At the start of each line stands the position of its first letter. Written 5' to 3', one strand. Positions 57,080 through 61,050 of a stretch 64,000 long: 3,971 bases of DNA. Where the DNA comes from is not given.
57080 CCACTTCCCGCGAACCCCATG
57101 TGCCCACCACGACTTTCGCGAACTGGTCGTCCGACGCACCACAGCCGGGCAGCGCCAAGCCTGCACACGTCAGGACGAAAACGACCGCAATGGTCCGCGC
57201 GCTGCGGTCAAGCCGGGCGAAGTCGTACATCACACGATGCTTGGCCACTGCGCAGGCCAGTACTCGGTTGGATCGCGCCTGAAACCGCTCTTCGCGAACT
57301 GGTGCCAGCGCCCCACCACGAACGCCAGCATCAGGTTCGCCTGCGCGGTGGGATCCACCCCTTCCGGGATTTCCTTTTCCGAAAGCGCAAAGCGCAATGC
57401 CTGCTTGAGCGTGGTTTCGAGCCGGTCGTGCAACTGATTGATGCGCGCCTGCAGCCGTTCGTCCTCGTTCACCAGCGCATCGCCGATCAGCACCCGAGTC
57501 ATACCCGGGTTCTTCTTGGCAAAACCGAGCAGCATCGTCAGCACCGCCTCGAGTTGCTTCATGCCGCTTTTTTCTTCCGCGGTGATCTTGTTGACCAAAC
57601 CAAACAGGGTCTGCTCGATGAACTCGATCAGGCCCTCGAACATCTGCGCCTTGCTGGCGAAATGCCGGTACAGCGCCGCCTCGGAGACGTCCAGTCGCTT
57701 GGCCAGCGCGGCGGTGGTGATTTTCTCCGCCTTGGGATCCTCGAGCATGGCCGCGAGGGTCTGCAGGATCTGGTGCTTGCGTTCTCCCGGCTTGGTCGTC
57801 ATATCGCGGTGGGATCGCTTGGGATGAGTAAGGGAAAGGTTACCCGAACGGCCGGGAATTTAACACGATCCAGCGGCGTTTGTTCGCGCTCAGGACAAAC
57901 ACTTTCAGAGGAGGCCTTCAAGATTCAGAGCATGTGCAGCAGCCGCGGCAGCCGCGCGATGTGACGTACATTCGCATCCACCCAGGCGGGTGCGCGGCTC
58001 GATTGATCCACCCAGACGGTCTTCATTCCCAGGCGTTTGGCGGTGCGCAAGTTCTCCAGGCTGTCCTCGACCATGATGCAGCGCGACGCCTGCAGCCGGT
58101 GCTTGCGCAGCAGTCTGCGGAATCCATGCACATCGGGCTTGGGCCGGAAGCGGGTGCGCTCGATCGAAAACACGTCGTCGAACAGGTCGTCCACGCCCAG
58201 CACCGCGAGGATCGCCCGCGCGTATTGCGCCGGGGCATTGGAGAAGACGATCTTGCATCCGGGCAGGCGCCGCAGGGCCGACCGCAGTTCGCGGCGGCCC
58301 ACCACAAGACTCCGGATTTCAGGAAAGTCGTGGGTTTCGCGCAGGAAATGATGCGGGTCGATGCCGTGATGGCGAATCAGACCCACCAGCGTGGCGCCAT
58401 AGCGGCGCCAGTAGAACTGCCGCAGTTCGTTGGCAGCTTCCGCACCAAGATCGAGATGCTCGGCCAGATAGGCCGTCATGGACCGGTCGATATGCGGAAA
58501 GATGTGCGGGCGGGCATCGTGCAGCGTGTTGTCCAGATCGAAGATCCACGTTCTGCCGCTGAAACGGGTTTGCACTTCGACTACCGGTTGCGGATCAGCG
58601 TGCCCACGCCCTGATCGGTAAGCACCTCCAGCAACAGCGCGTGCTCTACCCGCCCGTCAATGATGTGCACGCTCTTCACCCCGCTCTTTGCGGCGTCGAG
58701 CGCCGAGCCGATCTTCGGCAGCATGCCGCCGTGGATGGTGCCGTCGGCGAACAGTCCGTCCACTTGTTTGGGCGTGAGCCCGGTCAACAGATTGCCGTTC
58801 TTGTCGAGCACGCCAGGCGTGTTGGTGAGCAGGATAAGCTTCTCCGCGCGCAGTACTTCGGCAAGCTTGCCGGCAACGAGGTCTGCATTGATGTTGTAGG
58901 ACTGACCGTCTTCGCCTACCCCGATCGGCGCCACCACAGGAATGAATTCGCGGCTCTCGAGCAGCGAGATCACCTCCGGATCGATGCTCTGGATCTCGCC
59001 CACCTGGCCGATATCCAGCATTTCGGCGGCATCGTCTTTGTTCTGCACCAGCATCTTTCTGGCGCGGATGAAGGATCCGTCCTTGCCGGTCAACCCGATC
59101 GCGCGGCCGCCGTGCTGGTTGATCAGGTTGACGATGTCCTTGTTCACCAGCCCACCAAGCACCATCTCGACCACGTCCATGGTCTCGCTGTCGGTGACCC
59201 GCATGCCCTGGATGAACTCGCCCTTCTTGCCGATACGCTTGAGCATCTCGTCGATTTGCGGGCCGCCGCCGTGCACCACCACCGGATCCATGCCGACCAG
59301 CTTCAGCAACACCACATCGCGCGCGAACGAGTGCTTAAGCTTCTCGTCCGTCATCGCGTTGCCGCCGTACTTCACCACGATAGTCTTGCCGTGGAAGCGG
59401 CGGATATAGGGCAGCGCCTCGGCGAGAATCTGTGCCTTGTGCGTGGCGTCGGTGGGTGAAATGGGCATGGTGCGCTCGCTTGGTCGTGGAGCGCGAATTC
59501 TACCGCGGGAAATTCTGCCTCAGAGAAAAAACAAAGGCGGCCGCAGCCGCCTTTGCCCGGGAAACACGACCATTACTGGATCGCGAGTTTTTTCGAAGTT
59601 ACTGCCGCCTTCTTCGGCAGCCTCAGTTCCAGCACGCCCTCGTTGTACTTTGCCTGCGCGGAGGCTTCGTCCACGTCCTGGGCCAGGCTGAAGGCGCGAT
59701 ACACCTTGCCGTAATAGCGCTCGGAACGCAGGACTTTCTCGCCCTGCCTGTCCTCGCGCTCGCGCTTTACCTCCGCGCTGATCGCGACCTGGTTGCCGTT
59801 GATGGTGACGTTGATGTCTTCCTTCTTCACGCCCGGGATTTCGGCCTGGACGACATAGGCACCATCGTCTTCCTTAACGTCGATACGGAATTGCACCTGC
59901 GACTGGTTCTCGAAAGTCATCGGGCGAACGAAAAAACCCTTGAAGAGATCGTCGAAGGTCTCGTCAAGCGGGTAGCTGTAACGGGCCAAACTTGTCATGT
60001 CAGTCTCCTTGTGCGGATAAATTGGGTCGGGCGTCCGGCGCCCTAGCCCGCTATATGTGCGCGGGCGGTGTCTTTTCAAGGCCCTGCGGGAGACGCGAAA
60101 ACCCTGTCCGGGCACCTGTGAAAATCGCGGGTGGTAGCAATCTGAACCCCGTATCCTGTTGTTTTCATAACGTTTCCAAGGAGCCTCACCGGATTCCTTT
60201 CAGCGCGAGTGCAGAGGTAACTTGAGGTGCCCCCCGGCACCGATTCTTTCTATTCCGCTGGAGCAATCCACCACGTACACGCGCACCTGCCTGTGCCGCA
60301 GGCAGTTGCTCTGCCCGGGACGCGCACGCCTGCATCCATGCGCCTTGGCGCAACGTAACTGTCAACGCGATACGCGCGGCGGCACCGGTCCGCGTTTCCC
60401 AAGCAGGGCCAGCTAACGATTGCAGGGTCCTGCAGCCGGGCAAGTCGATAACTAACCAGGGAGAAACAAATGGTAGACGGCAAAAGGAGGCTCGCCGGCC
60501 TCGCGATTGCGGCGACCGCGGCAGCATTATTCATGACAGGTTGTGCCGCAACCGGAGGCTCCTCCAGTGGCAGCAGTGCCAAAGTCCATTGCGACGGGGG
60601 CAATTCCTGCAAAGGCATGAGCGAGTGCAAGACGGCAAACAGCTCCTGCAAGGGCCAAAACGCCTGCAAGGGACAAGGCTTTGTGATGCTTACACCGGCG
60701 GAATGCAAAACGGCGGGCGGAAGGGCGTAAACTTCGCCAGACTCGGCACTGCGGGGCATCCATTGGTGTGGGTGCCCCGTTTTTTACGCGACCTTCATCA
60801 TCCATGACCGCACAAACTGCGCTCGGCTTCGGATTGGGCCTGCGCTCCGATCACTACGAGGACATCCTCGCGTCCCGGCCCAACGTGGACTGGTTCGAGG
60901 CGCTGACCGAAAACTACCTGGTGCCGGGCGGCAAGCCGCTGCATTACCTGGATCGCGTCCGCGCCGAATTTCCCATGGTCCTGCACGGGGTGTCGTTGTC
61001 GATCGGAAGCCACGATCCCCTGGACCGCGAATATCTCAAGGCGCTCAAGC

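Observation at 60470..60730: Precursor ends its signal peptide in a lipobox and carries six Cys in (S/A)-C-K-G repeats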

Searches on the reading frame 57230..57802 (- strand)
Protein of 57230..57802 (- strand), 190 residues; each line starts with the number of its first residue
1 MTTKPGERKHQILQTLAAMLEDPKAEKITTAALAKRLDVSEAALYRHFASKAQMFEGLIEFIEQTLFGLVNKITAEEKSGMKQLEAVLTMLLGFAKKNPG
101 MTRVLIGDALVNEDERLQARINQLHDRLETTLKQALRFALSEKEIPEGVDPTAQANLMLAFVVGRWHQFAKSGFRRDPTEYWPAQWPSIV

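Call 52: search_protein_families(library=pfam, proteins=[window:57230-57802:-], max_evalue=0.001)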
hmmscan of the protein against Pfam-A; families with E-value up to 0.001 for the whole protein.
window:57230-57802:- (190 aa): 5 families
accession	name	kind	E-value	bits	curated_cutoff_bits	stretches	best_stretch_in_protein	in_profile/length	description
PF22276.1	SlmA-like_C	-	8.3e-30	103.7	27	1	79-189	2-112/117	Tetracyclin repressor-like, C-terminal domain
PF00440.29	TetR_N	-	2.8e-09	37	24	1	26-56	15-45/47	Bacterial regulatory proteins, tetR family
PF13977.11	TetR_C_6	-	3.5e-05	24.4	27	1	109-172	31-93/115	BetI-type transcriptional repressor, C-terminal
PF05524.18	PEP-utilisers_N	-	0.00085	19.9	24.4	0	6-58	61-113/121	PEP-utilising enzyme, N-terminal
PF08279.18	HTH_11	-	0.00088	19.6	25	0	16-49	5-37/55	HTH domain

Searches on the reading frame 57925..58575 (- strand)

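Call 52: search_protein_families(library=pfam, proteins=[window:57925-58575:-], max_evalue=0.001)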
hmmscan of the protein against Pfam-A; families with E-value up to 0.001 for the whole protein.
window:57925-58575:- (216 aa): 3 families
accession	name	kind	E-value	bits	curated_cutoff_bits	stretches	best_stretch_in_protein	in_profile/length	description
PF00702.32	Hydrolase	-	1.1e-17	65.5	26.4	1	11-183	5-191/191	haloacid dehalogenase-like hydrolase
PF13419.12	HAD_2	-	7.2e-15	56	23.8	1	11-189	2-178/178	Haloacid dehalogenase-like hydrolase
PF13242.12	Hydrolase_like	-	7.5e-06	26.2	22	1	145-201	3-60/75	HAD-hyrolase-like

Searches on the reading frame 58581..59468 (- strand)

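Call 52: search_protein_families(library=pfam, proteins=[window:58581-59468:-], max_evalue=0.001)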
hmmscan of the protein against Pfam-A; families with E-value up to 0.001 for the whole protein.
window:58581-59468:- (295 aa): 1 family
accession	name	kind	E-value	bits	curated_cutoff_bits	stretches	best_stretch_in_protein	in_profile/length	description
PF00696.33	AA_kinase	-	3.2e-45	155.1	24.9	1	28-271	1-234/234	Amino acid kinase family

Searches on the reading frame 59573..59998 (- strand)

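Call 52: search_protein_families(library=pfam, proteins=[window:59573-59998:-], max_evalue=0.001)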
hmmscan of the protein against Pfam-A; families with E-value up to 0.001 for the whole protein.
window:59573-59998:- (141 aa): 2 families
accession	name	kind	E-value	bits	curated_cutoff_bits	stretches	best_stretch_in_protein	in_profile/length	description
PF00011.27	HSP20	-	2.6e-20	72.8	20.8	1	40-138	1-99/102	Hsp20/alpha crystallin family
PF17886.7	ArsA_HSP20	-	2.5e-05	24.2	22.5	1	45-125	1-61/63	HSP20-like domain found in ArsA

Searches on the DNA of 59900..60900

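Call 37: search_rna_families(source=window, start=59900, end=60900, threshold=evalue, max_evalue=1)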
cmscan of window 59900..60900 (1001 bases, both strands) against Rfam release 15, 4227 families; matches with E-value up to 1: 1.
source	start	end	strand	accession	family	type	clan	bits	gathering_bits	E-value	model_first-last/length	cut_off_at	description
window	59947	60002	-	RF01119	sR32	Gene; snRNA; snoRNA; CD-box;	-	16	40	0.12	1-57/57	no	Small nucleolar RNA sR32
